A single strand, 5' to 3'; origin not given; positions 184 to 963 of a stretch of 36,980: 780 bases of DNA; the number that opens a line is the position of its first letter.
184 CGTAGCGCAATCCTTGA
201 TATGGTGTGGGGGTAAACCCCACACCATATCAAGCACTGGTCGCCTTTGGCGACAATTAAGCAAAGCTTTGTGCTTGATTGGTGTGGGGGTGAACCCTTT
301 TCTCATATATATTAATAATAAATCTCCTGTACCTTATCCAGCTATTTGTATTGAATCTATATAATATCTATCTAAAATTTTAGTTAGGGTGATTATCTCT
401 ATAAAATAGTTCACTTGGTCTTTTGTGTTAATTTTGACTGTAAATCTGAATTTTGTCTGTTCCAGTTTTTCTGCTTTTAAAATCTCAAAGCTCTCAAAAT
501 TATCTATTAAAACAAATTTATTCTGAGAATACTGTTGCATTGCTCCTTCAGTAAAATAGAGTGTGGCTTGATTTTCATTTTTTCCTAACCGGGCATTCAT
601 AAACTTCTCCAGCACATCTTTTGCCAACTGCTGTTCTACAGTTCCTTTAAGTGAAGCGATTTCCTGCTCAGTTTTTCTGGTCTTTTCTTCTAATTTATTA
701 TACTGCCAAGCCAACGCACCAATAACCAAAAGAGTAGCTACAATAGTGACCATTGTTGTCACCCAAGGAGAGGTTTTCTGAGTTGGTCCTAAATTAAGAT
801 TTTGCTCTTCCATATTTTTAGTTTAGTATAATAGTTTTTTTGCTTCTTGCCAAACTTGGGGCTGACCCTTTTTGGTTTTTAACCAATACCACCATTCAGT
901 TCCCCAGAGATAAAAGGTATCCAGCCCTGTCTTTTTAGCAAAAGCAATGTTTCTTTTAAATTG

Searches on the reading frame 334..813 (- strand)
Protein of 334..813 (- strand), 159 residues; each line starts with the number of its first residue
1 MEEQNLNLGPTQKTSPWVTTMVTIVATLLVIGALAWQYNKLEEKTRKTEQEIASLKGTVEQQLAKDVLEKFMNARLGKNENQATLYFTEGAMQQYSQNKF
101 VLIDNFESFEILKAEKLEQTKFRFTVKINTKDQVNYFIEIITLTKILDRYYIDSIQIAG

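Call 17: find_encoding_contigs(protein=window:334-813:-, flank=10000, max_places=10)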
Protein window:334-813:- (159 aa): 6 contigs read that carry it; 6 places shown.
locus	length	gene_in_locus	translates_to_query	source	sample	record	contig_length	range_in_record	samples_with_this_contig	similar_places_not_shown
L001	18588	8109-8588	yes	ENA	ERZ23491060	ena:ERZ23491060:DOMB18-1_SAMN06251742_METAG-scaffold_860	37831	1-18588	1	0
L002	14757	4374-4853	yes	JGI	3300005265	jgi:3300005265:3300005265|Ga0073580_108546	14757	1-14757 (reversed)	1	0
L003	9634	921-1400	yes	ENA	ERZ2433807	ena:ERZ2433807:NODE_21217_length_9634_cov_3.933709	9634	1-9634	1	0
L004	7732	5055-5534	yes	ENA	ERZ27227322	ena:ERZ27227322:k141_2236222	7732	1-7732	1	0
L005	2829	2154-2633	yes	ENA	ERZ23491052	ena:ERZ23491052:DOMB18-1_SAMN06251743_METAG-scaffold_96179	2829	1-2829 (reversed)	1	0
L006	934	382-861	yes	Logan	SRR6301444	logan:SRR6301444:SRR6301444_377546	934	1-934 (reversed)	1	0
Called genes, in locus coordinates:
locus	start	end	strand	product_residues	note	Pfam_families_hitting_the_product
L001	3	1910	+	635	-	?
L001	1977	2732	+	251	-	PF13353:Fer4_12, PF04055:Radical_SAM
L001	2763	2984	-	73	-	-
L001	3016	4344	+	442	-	PF13567:DUF4131, PF03772:Competence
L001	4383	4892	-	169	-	-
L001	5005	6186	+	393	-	PF00232:Glyco_hydro_1, PF02449:Glyco_hydro_42 (weak), PF00232:Glyco_hydro_1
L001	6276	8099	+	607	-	PF00331:Glyco_hydro_10 (weak)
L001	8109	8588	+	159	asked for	-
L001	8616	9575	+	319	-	PF07953:Toxin_R_bind_N (weak), PF13385:Laminin_G_3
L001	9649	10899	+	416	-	PF13173:AAA_14, PF13635:DUF4143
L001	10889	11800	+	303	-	PF07953:Toxin_R_bind_N (weak), PF13385:Laminin_G_3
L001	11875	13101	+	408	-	PF00089:Trypsin, PF10459:Peptidase_S46 (faint), PF13365:Trypsin_2, PF13180:PDZ_2, PF17820:PDZ_6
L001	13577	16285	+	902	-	PF02861:Clp_N, PF13191:AAA_16 (weak), PF23569:NBD_SMAX1, PF00004:AAA, PF17871:AAA_lid_9, PF07724:AAA_2, PF07728:AAA_5, PF10431:ClpB_D2-small, +6 more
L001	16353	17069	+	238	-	PF13365:Trypsin_2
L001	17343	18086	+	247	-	-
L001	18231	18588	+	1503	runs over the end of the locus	-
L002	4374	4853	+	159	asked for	-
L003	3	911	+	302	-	?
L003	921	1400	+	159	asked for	-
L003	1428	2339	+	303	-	PF07953:Toxin_R_bind_N (weak), PF13385:Laminin_G_3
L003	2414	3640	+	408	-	PF00089:Trypsin, PF10459:Peptidase_S46 (faint), PF13365:Trypsin_2, PF13180:PDZ_2, PF17820:PDZ_6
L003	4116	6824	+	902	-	PF02861:Clp_N, PF13191:AAA_16 (weak), PF23569:NBD_SMAX1, PF00004:AAA, PF17871:AAA_lid_9, PF07724:AAA_2, PF07728:AAA_5, PF10431:ClpB_D2-small, +6 more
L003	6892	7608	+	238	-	PF13365:Trypsin_2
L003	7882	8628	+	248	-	-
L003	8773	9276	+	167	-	PF00580:UvrD-helicase, PF06803:DUF1232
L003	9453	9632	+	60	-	?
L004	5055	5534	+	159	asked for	-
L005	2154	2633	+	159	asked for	-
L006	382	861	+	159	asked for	-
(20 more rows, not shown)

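Call 22: find_homologous_proteins(query=L001:8616-9572:+, max_evalue=0.00001)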
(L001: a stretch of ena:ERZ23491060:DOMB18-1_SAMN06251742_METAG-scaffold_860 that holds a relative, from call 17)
Query L001:8616-9572:+ (319 aa): 337 proteins with E <= 0.00001 among 2156 candidates; the best 120 are listed.
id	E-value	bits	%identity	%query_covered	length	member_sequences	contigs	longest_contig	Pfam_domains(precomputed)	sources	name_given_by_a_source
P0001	9.1e-221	750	100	100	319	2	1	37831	PF07953.21,PF13385.14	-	-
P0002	1.9e-111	391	65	82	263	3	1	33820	PF07963.18,PF13385.14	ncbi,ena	-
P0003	8.5e-88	313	57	80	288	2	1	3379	PF07963.18,PF13385.14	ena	-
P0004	1.3e-85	306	55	82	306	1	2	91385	PF07963.18,PF13385.14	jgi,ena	-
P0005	2.6e-85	305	56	80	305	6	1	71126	PF07963.18,PF13385.14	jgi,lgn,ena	-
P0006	2.7e-82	295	62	63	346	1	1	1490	PF13385.14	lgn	-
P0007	5.8e-81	291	74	52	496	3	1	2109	PF13385.14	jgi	-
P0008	9.0e-62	227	48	89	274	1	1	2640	PF13385.14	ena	-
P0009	1.2e-60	224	48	83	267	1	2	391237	PF07963.18,PF13385.14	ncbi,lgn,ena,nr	ncbi:prepilin-type N-terminal cleavage/methylation domain-containing protein [Candidatus Parcubacter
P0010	4.1e-59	219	47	83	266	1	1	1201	PF07953.21,PF13385.14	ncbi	-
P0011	5.9e-58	215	47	83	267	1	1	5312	PF07963.18,PF00354.25,PF13385.14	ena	-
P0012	1.3e-55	207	45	90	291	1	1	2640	PF13385.14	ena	-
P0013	2.2e-54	203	50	65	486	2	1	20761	PF13385.14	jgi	-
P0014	4.3e-54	202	47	78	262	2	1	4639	PF13385.14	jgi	-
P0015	6.6e-54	202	47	83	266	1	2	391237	PF07963.18,PF07953.21,PF13385.14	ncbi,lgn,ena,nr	ncbi:prepilin-type N-terminal cleavage/methylation domain-containing protein [Candidatus Parcubacter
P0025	5.5e-43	166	39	83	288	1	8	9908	PF07963.18,PF13385.14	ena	-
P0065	1.1e-34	138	36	84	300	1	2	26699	PF13385.14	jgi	-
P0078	3.6e-33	133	35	82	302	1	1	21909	PF07963.18,PF07953.21,PF13385.14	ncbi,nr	ncbi:MAG: LamG-like jellyroll fold domain-containing protein [Candidatus Yanofskybacteria bacterium]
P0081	9.7e-33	132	35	83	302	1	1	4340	PF13385.14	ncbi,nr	ncbi:prepilin-type N-terminal cleavage/methylation domain-containing protein [Patescibacteria group 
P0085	5.9e-32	129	35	99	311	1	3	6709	PF07953.21,PF13385.14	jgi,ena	-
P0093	1.8e-31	128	36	82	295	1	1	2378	PF07963.18,PF07953.21,PF13385.14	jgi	jgi:prepilin-type N-terminal cleavage/methylation domain-containing protein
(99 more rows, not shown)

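Call 25: find_encoding_contigs(protein=P0085, flank=5000, max_places=3)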
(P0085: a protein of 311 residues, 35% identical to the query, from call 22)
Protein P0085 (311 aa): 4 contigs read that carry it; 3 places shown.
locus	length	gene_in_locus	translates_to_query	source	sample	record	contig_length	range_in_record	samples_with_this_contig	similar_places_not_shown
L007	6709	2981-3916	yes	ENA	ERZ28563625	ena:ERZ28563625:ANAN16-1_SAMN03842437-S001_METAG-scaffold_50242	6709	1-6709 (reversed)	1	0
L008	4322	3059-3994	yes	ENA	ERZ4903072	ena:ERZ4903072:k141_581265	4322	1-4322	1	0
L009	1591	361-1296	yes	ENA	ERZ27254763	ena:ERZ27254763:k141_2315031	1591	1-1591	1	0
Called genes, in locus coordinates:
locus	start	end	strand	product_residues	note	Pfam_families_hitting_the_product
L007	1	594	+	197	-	?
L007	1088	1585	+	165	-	-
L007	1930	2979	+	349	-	-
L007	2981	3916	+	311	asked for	PF07953:Toxin_R_bind_N (weak), PF13385:Laminin_G_3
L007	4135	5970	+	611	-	PF03483:B3_4, PF03484:B5, PF17759:tRNA_synthFbeta, PF03147:FDX-ACB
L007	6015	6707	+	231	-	?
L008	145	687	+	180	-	-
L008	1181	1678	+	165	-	-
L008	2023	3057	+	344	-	PF02912:Phe_tRNA-synt_N, PF01409:tRNA-synt_2d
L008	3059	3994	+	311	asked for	PF07953:Toxin_R_bind_N (weak), PF13385:Laminin_G_3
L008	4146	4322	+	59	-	?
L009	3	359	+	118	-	?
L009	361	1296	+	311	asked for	PF07953:Toxin_R_bind_N (weak), PF13385:Laminin_G_3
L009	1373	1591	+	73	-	?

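Call 26: find_encoding_contigs(protein=P0065, flank=10000, max_places=2)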
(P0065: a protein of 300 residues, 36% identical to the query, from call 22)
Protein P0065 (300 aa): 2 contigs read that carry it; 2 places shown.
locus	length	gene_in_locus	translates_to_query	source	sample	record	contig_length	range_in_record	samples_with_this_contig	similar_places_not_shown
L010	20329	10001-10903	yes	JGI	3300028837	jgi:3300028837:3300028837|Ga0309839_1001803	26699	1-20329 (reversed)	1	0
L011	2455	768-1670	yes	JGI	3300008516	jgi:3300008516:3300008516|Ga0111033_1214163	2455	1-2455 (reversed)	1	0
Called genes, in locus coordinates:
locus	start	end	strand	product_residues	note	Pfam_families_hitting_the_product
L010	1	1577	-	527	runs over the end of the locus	PF00899:ThiF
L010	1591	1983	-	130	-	PF14462:Prok-E2_E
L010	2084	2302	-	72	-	PF14452:Multi_ubiq (weak)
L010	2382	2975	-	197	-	PF01936:NYN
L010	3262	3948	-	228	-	-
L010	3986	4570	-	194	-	PF07638:Sigma70_ECF, PF04542:Sigma70_r2, PF08281:Sigma70_r4_2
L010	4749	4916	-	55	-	-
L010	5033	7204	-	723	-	PF13374:TPR_10 (faint), PF13424:TPR_12 (weak), PF12770:CHAT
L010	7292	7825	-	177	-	PF13176:TPR_7 (faint), PF13424:TPR_12 (weak), PF07719:TPR_2 (faint), PF13374:TPR_10 (faint), PF00515:TPR_1 (faint)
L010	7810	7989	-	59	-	-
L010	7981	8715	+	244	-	PF01510:Amidase_2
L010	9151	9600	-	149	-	-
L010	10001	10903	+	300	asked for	PF13385:Laminin_G_3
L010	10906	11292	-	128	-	-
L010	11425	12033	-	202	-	PF16656:Pur_ac_phosph_N (weak)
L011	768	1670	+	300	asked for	PF13385:Laminin_G_3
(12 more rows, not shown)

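Call 27: find_encoding_contigs(protein=P0025, flank=5000, max_places=3)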
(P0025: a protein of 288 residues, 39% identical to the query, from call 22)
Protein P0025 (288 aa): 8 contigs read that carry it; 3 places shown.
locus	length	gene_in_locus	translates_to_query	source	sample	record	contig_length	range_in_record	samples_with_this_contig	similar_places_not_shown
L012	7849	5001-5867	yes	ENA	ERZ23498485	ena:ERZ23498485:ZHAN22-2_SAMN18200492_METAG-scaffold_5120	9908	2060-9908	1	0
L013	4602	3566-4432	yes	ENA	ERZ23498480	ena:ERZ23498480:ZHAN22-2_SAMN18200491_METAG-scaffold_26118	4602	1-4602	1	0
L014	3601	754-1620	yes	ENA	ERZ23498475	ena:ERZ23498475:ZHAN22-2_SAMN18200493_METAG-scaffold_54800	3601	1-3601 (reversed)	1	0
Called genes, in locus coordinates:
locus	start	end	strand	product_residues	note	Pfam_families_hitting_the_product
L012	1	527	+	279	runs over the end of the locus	PF02775:TPP_enzyme_C, PF12367:PFO_beta_C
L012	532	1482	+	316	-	PF01933:CofD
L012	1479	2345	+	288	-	PF07963:N_methyl (weak), PF13385:Laminin_G_3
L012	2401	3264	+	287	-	PF07963:N_methyl (weak), PF07953:Toxin_R_bind_N (weak), PF13385:Laminin_G_3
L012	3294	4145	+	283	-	PF07963:N_methyl (weak), PF07953:Toxin_R_bind_N, PF13385:Laminin_G_3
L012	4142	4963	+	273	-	PF07963:N_methyl (weak), PF13385:Laminin_G_3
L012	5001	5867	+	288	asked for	PF07963:N_methyl, PF13385:Laminin_G_3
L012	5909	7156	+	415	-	PF00483:NTP_transferase, PF12804:NTP_transf_3, PF25084:LbH_EIF2B, PF25087:GMPPB_C (weak), PF00132:Hexapep (weak)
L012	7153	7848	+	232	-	?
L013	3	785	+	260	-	?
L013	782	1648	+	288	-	PF07963:N_methyl (weak), PF13385:Laminin_G_3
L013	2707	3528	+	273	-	PF07963:N_methyl (weak), PF13385:Laminin_G_3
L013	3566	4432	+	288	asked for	PF07963:N_methyl, PF13385:Laminin_G_3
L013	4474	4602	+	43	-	?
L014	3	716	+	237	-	?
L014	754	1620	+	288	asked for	PF07963:N_methyl, PF13385:Laminin_G_3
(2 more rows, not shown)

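Call 64: search_protein_families(library=pfam, proteins=[window:334-813:-], max_evalue=0.001)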
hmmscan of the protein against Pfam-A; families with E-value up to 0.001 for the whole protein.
window:334-813:- (159 aa): 0 families
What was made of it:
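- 334..813 (-): Upstream 159-aa gene of unknown function, ending 28 nt before ATG 306. It was used as an anchor to fetch related assemblies. No Pfam hit (call 64).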

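Call 65: search_protein_families(library=ncbifam, proteins=[P0001, L003:1428-2336:+, L001:10889-11797:+], max_evalue=1)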
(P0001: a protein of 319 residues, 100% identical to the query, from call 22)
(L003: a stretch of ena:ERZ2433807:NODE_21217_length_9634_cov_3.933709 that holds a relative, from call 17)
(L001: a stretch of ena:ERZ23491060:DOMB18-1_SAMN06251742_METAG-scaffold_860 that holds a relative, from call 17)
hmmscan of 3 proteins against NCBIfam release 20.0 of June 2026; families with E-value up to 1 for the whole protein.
P0001 (319 aa): 13 families
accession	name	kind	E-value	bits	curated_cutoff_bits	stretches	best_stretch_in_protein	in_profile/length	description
NF052521.1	TafC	equivalog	1.5e-13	50.6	410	1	98-310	141-363/373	TafC family fimbrial protein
TIGR01708.2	typeII_sec_gspH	equivalog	3e-09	37.1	80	1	54-105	3-55/169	type II secretion system minor pseudopilin GspH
TIGR01710.1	typeII_sec_gspG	equivalog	1e-08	35.3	88.85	1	54-101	2-49/134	type II secretion system major pseudopilin GspG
NF040999.1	pilin_ComGC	equivalog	2.3e-06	27.7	75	1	54-99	3-48/84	competence type IV pilus major pilin ComGC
NF041775.1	typeIV_PilA_Myxo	equivalog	8.5e-05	22.6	400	1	54-90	12-48/214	type IV pilin protein PilA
TIGR02532.1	IV_pilin_GFxxxE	domain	0.00012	21.8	16.3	1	54-74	3-23/24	prepilin-type N-terminal cleavage/methylation domain-containing protein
NF007862.0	PRK10574.1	equivalog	0.00029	21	138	1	54-85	6-37/145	prepilin peptidase-dependent pilin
NF041013.1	T4P_ComGE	equivalog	0.0003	20.8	49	1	54-92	5-44/83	competence type IV pilus minor pilin ComGE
TIGR02596.1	TIGR02596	subfamily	0.0016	18.6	70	1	55-81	1-27/196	Verru_Chthon cassette protein D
NF040982.1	ComGD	equivalog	0.0033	17.8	70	1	54-98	3-48/139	competence type IV pilus minor pilin ComGD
NF007800.0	PRK10506.1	equivalog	0.083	12.7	158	1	54-82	10-38/163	prepilin peptidase-dependent protein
NF041002.1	pilin_ComGF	equivalog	0.18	12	80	1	54-89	3-38/139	competence type IV pilus minor pilin ComGF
TIGR01711.1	gspJ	equivalog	0.19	11.5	64.85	1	54-72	2-20/192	type II secretion system minor pseudopilin GspJ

L003:1428-2336:+ (303 aa): 12 families
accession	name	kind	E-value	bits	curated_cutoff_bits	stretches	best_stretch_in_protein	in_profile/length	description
TIGR01708.2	typeII_sec_gspH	equivalog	4.8e-09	36.4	80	1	30-81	3-55/169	type II secretion system minor pseudopilin GspH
NF052521.1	TafC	equivalog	3.3e-08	33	410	1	78-294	145-363/373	TafC family fimbrial protein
TIGR01710.1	typeII_sec_gspG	equivalog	1.1e-07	31.9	88.85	1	30-77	2-49/134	type II secretion system major pseudopilin GspG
NF040999.1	pilin_ComGC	equivalog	6.8e-06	26.2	75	1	30-75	3-48/84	competence type IV pilus major pilin ComGC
NF041775.1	typeIV_PilA_Myxo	equivalog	9.8e-05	22.4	400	1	30-66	12-48/214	type IV pilin protein PilA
TIGR02532.1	IV_pilin_GFxxxE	domain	0.00025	20.8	16.3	1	30-50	3-23/24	prepilin-type N-terminal cleavage/methylation domain-containing protein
NF041013.1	T4P_ComGE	equivalog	0.00086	19.4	49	1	30-72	5-48/83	competence type IV pilus minor pilin ComGE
NF040982.1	ComGD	equivalog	0.0017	18.8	70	1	30-74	3-48/139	competence type IV pilus minor pilin ComGD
TIGR02596.1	TIGR02596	subfamily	0.0029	17.7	70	1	31-56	1-26/196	Verru_Chthon cassette protein D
NF007862.0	PRK10574.1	equivalog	0.0033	17.6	138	1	30-51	6-27/145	prepilin peptidase-dependent pilin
NF001954.0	PRK00733.2-2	equivalog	0.12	10.8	894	1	31-78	282-330/723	sodium-translocating pyrophosphatase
NF007800.0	PRK10506.1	equivalog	0.13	12.1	158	1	30-60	10-40/163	prepilin peptidase-dependent protein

L001:10889-11797:+ (303 aa): 16 families
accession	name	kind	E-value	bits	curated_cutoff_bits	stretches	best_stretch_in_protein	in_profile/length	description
TIGR01708.2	typeII_sec_gspH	equivalog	1.1e-09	38.5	80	1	30-81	3-55/169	type II secretion system minor pseudopilin GspH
TIGR01710.1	typeII_sec_gspG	equivalog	1.9e-08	34.4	88.85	1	30-77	2-49/134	type II secretion system major pseudopilin GspG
NF052521.1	TafC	equivalog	3.4e-08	33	410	1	79-294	146-363/373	TafC family fimbrial protein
NF040999.1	pilin_ComGC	equivalog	4e-06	26.9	75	1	30-75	3-48/84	competence type IV pilus major pilin ComGC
NF041775.1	typeIV_PilA_Myxo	equivalog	5.5e-05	23.2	400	1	30-66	12-48/214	type IV pilin protein PilA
TIGR02532.1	IV_pilin_GFxxxE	domain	5.6e-05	22.8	16.3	1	30-50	3-23/24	prepilin-type N-terminal cleavage/methylation domain-containing protein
NF041013.1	T4P_ComGE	equivalog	0.00022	21.3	49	1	30-72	5-48/83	competence type IV pilus minor pilin ComGE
NF007862.0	PRK10574.1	equivalog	0.001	19.2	138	1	30-51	6-27/145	prepilin peptidase-dependent pilin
NF040982.1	ComGD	equivalog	0.0022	18.4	70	1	30-74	3-48/139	competence type IV pilus minor pilin ComGD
TIGR02596.1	TIGR02596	subfamily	0.0022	18.1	70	1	31-56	1-26/196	Verru_Chthon cassette protein D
NF007800.0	PRK10506.1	equivalog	0.052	13.4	158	1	30-60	10-40/163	prepilin peptidase-dependent protein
NF041002.1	pilin_ComGF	equivalog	0.095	12.9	80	1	30-65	3-38/139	competence type IV pilus minor pilin ComGF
TIGR02599.1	TIGR02599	subfamily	0.14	11.4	256.5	1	30-66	1-37/361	Verru_Chthon cassette protein C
TIGR01711.1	gspJ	equivalog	0.15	11.9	64.85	1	30-48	2-20/192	type II secretion system minor pseudopilin GspJ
NF010405.0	PRK13831.1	subfamily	0.15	10.9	386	1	15-86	17-86/433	IncP-type conjugal transfer protein TrbI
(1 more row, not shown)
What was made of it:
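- On Type IV pilin-like protein (class III signal peptide): TIGR02532 scores 21.8 bits against a cutoff of 16.3 (call 65).
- TIGR02532 matches at residues 54-74 (call 65). The canonical site scores above the TIGR02532 cutoff (call 65).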

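Call 67: find_encoding_contigs(protein=P0012, flank=1500, max_places=1)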
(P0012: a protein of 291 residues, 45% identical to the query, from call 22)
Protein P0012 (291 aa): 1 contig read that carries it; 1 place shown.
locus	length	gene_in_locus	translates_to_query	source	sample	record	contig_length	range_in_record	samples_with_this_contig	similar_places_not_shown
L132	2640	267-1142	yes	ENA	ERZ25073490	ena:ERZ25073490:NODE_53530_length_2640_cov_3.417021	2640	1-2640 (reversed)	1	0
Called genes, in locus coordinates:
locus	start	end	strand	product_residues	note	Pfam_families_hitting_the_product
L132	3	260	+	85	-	?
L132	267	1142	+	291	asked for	PF13385:Laminin_G_3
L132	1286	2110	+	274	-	PF13385:Laminin_G_3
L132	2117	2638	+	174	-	?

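Call 68: find_encoding_contigs(protein=P0093, flank=1500, max_places=1)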
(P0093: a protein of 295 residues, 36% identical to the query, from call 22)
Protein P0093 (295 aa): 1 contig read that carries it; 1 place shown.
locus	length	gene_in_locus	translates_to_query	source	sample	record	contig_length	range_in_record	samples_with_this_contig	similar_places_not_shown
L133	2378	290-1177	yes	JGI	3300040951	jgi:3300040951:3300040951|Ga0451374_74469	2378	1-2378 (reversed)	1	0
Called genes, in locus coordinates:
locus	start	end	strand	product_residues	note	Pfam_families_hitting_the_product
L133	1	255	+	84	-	?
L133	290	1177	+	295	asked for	PF07963:N_methyl (weak), PF07953:Toxin_R_bind_N, PF13385:Laminin_G_3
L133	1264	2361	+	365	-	PF11258:DUF3048, PF17479:DUF3048_C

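Call 69: find_encoding_contigs(protein=P0081, flank=1500, max_places=1)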
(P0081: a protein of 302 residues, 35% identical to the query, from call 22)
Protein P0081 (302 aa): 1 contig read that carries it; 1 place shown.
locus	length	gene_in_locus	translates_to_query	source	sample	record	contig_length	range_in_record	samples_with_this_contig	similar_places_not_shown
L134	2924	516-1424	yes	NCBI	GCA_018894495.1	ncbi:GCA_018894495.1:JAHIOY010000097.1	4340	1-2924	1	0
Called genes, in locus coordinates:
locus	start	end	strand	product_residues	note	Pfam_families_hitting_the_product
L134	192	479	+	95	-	PF02686:GatC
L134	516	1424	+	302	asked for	PF13385:Laminin_G_3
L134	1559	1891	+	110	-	-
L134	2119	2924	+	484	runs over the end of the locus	PF01425:Amidase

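Call 70: find_encoding_contigs(protein=P0078, flank=1500, max_places=1)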
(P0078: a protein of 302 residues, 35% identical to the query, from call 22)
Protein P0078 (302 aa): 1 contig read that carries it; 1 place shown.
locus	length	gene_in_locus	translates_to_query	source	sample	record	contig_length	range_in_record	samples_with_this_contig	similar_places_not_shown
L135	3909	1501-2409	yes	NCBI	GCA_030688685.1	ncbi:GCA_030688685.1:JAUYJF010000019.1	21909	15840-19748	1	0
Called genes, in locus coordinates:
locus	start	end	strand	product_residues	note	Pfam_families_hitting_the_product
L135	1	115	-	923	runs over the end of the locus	PF00005:ABC_tran (faint), PF02463:SMC_N (faint), PF03193:RsgA_GTPase (faint), PF13175:AAA_15 (faint), PF13191:AAA_16 (faint), PF17760:UvrA_inter, PF17755:UvrA_DNA-bind, PF13304:AAA_21 (weak), +2 more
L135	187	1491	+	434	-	PF01541:GIY-YIG, PF02151:UVR, PF08459:UvrC_RNaseH_dom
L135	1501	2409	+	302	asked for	PF07963:N_methyl, PF07953:Toxin_R_bind_N (weak), PF13385:Laminin_G_3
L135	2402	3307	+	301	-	PF07963:N_methyl (weak), PF13385:Laminin_G_3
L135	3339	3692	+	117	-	PF04020:Phage_holin_4_2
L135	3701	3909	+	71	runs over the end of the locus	PF03840:SecG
